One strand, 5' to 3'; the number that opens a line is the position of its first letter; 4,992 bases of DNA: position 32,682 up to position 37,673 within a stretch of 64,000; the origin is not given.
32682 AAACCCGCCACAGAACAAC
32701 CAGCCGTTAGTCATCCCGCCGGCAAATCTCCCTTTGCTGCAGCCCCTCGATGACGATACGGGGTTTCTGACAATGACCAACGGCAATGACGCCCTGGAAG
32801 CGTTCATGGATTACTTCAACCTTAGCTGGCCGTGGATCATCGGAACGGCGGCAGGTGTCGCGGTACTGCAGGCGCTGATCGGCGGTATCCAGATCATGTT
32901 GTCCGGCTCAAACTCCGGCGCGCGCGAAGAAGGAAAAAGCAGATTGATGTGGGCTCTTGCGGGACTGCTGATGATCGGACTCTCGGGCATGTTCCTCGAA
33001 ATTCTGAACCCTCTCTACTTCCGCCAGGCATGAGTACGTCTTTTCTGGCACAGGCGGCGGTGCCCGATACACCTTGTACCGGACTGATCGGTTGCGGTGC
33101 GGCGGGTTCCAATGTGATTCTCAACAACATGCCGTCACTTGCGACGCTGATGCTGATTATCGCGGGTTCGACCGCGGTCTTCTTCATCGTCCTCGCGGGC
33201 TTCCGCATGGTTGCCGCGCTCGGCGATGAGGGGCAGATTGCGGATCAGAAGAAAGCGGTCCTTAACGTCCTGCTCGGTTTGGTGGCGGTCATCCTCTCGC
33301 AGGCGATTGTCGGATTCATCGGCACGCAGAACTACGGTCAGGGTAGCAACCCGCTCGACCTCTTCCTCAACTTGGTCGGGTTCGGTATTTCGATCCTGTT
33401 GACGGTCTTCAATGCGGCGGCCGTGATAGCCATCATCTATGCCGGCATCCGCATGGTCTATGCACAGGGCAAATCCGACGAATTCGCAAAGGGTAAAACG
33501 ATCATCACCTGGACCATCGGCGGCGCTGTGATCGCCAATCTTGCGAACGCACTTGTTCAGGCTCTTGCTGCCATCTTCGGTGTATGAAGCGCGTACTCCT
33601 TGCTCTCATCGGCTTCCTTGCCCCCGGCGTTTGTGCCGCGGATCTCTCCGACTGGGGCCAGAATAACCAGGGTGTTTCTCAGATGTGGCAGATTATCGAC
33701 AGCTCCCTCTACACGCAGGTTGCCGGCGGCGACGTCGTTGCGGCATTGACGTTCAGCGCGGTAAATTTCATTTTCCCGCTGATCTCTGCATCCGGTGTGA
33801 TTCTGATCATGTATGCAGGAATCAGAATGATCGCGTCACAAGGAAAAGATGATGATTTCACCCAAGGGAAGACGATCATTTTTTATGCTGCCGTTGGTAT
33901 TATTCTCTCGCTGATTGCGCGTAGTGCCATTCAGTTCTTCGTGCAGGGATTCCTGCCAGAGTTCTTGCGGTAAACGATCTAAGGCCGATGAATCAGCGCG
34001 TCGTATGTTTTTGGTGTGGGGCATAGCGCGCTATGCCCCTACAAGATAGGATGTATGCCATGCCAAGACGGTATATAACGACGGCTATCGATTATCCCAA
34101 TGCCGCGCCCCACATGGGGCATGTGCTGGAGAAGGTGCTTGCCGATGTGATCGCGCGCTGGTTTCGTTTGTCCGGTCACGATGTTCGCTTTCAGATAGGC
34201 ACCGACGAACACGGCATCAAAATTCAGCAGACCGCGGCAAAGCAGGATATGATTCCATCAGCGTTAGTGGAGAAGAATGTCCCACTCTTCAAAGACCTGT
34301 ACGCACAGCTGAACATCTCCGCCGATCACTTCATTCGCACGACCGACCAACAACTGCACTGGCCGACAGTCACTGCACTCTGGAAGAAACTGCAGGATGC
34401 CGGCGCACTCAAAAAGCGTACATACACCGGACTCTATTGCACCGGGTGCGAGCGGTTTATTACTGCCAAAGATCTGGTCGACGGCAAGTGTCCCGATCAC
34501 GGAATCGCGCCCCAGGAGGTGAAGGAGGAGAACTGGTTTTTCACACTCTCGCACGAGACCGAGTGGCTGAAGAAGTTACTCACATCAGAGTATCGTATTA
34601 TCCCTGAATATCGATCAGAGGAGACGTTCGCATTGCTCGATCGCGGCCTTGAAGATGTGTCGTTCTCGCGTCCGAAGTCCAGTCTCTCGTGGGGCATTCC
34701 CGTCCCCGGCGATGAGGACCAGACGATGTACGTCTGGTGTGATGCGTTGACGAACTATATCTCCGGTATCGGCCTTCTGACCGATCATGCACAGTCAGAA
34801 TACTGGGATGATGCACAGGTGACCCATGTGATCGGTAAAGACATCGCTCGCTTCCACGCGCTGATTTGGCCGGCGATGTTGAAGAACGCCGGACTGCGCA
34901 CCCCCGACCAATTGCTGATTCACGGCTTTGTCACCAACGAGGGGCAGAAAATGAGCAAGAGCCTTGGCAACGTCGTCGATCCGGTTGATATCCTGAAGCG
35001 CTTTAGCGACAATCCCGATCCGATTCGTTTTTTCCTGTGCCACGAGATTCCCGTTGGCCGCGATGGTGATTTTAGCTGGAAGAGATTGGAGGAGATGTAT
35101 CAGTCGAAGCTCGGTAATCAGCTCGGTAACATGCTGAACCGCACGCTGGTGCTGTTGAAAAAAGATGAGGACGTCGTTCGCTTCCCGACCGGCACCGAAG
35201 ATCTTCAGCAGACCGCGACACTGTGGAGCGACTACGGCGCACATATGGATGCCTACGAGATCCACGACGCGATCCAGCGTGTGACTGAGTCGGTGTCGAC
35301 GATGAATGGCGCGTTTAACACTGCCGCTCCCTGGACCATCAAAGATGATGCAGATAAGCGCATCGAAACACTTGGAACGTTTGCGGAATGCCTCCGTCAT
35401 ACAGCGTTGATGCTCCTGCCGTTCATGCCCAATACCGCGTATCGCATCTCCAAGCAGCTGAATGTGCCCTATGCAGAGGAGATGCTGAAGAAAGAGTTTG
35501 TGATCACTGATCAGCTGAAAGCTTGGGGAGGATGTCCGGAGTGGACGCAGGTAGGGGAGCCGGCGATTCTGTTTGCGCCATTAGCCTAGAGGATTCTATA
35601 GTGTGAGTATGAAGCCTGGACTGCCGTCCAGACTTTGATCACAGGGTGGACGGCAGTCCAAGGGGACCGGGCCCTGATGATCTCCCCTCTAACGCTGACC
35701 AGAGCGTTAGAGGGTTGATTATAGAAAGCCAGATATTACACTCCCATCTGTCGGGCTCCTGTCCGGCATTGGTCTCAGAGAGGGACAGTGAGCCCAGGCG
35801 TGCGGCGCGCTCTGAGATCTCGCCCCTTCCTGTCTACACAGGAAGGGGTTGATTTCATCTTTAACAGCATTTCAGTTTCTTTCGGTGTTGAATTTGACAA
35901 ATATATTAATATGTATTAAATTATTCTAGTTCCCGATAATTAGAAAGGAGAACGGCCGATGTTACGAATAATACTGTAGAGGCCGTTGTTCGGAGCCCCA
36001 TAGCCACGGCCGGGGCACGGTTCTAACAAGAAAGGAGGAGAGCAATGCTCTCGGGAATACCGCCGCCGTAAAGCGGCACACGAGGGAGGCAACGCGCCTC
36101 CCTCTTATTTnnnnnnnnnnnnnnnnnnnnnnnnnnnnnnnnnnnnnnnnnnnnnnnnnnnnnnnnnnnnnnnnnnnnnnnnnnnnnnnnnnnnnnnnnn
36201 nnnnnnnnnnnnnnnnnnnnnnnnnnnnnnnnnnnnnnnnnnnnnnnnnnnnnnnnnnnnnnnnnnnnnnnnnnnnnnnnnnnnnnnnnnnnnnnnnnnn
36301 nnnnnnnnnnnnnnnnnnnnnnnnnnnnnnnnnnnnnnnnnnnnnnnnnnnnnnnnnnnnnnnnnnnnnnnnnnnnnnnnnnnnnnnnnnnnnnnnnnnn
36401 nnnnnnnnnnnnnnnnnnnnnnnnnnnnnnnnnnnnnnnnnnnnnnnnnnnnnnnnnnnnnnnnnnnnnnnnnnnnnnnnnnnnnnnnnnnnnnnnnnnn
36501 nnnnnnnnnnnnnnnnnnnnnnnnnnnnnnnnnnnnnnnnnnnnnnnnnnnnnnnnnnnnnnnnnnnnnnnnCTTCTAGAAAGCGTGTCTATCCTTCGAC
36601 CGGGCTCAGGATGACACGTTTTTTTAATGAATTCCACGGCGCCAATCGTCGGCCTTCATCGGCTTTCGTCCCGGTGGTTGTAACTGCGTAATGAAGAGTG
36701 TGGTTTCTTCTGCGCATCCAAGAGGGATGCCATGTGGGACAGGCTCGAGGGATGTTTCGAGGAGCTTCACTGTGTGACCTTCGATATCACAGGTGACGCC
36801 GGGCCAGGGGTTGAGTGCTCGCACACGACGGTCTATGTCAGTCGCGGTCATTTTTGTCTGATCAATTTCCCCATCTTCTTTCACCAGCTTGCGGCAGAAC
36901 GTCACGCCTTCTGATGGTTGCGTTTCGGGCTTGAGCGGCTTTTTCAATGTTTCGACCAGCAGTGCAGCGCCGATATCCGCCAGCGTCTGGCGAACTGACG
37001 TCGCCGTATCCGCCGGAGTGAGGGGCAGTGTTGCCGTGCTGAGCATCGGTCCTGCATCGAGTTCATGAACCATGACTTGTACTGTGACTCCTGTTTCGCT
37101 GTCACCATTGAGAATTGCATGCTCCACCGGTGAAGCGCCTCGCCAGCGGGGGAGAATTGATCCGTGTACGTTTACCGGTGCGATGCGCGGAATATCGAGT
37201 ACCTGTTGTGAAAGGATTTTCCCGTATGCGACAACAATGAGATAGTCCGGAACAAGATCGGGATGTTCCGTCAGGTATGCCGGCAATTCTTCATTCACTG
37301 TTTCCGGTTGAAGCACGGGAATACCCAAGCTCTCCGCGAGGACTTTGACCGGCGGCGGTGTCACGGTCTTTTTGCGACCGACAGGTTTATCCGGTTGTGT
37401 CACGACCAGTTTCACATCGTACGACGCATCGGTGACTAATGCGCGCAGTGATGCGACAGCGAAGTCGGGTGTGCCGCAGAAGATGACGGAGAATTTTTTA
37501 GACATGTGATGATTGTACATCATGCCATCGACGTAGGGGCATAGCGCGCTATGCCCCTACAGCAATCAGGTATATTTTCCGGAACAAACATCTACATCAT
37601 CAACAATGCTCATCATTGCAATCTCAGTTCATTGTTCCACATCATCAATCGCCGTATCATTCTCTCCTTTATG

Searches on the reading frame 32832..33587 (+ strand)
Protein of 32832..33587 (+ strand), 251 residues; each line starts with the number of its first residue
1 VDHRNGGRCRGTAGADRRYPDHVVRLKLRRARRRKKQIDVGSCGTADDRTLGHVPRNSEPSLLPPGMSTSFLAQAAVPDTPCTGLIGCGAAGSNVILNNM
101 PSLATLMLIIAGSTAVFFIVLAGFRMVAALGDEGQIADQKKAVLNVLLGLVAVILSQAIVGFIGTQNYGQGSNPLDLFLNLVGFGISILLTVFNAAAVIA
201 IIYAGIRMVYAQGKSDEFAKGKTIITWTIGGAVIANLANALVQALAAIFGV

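Call 86: search_protein_families(library=pfam, proteins=[window:32832-33587:+], max_evalue=0.0001)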
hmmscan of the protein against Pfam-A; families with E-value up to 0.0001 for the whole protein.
window:32832-33587:+ (251 aa): 1 family
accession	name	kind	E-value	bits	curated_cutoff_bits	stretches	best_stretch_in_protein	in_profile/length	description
PF18895.5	T4SS_pilin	-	4.5e-13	49.5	26.6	2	102-163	11-71/71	Type IV secretion system pilin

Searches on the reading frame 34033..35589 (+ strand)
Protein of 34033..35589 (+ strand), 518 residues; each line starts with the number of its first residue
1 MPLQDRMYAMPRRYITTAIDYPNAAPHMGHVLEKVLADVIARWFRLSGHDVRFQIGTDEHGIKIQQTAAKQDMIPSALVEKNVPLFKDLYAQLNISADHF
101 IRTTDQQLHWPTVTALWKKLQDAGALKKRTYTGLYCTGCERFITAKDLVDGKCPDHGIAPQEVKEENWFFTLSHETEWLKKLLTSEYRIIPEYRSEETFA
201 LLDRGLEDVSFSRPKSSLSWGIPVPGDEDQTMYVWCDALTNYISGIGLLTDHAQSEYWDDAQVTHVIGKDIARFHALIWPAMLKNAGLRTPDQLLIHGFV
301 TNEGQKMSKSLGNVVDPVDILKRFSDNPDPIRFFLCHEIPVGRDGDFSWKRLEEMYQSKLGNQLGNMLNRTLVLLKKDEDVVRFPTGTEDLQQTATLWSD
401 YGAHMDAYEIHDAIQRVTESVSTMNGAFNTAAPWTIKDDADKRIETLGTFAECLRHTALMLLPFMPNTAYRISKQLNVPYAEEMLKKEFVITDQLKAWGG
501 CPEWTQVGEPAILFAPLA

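Call 13: search_protein_families(library=pfam, proteins=[window:34033-35589:+])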
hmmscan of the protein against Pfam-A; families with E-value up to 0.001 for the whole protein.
window:34033-35589:+ (518 aa): 5 families
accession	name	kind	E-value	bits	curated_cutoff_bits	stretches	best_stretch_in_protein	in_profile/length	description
PF09334.17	tRNA-synt_1g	-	6.6e-98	328.5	20.1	2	147-372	163-391/391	tRNA synthetases class I (M)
PF00133.28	tRNA-synt_1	-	3.9e-25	88.9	22.7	2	21-72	33-84/414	tRNA synthetases class I (I, L, M and V)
PF01406.26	tRNA-synt_1e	-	5.5e-13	49.4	27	2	295-336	242-281/301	tRNA synthetases class I (C) catalytic domain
PF08264.19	Anticodon_1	-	7.2e-06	26.4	25.1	1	392-493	6-102/148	Anticodon-binding domain of tRNA ligase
PF19303.5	Anticodon_3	-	4e-05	24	23.5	1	395-478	19-103/152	Anticodon binding domain of methionyl tRNA ligase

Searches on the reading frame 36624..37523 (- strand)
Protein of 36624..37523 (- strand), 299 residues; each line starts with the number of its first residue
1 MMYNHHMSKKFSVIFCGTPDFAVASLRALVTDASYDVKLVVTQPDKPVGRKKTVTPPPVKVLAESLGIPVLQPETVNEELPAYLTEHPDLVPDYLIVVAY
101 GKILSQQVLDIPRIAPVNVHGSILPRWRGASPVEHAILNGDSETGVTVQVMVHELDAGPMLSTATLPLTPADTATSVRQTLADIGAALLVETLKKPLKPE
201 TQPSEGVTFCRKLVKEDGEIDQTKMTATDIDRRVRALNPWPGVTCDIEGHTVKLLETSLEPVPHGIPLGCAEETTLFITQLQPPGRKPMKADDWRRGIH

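Call 86: search_protein_families(library=pfam, proteins=[window:36624-37523:-], max_evalue=0.0001)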
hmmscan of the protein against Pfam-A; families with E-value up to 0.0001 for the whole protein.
window:36624-37523:- (299 aa): 2 families
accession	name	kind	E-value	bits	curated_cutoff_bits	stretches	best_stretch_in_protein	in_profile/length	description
PF00551.24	Formyl_trans_N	-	5e-36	124.6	26.1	1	10-193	2-181/181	Formyl transferase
PF02911.23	Formyl_trans_C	-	5.4e-17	62.2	21.1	1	212-297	1-98/100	Formyl transferase, C-terminal domain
